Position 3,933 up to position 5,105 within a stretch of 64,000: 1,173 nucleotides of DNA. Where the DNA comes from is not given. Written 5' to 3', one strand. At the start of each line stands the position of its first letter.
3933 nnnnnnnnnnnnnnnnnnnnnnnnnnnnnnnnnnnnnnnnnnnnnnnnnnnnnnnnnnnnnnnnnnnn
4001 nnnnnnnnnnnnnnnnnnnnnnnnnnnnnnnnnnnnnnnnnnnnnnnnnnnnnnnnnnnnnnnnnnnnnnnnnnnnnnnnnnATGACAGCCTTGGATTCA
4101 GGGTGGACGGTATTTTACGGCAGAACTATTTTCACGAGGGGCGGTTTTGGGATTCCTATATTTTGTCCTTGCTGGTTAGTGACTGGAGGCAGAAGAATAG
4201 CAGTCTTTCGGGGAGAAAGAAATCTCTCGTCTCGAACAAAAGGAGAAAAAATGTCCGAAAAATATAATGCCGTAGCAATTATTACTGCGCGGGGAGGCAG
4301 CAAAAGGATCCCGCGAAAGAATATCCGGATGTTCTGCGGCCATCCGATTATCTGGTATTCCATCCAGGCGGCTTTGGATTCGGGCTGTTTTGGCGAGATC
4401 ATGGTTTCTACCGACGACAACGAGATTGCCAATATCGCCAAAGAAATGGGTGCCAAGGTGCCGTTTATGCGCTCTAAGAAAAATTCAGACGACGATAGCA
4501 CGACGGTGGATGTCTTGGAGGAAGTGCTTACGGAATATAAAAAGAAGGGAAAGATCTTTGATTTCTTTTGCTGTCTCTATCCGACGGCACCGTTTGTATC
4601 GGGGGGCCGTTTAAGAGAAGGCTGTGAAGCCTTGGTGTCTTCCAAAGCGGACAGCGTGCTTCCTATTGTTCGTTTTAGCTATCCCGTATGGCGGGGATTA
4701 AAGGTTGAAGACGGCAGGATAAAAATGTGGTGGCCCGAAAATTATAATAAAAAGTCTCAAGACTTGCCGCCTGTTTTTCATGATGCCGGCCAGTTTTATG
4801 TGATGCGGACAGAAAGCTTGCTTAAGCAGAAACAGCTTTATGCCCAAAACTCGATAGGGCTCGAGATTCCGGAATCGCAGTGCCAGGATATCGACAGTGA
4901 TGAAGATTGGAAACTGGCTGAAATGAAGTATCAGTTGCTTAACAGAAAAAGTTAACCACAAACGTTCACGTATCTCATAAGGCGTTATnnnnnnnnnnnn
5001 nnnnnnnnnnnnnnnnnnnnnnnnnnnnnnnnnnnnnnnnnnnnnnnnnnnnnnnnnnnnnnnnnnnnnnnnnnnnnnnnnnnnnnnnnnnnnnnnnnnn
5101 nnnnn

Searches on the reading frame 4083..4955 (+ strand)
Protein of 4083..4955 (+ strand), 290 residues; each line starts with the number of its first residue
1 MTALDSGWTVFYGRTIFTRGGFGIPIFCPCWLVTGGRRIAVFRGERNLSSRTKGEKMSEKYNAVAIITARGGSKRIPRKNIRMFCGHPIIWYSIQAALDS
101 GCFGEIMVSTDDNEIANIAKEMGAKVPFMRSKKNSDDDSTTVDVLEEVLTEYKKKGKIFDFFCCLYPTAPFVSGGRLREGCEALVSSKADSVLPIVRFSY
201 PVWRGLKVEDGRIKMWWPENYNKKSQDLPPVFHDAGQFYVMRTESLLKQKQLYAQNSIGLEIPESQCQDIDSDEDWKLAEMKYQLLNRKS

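Call 8: search_protein_families(library=pfam, proteins=[window:4083-4955:+], max_evalue=0.001)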
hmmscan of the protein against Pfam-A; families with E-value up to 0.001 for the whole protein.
window:4083-4955:+ (290 aa): 1 family
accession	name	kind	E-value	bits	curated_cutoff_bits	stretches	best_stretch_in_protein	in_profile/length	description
PF02348.25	CTP_transf_3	-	3.2e-25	89.6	22.6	1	64-190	1-120/217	Cytidylyltransferase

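Call 24: search_protein_families(library=ncbifam, proteins=[window:4083-4955:+], max_evalue=0.01)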
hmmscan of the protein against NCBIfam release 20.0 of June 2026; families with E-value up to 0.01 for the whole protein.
window:4083-4955:+ (290 aa): 6 families
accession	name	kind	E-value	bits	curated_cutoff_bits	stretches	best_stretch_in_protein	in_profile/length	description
TIGR03584.1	PseF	equivalog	1.1e-87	293.4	205.7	1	64-284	1-221/222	pseudaminic acid cytidylyltransferase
NF003952.0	PRK05450.1-5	subfamily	8.9e-13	47.9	193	1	62-136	2-76/250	3-deoxy-manno-octulosonate cytidylyltransferase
NF009905.0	PRK13368.1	subfamily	3.1e-11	43.1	255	1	62-138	2-78/243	3-deoxy-manno-octulosonate cytidylyltransferase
NF003950.0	PRK05450.1-3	subfamily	6.6e-09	35.5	234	1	63-134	3-73/248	3-deoxy-manno-octulosonate cytidylyltransferase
TIGR00466.1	kdsB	equivalog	9.1e-09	35.1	155.2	1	64-138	4-77/241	3-deoxy-manno-octulosonate cytidylyltransferase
NF003948.0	PRK05450.1-1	equivalog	1.1e-08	34.5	281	1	61-140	4-82/248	3-deoxy-manno-octulosonate cytidylyltransferase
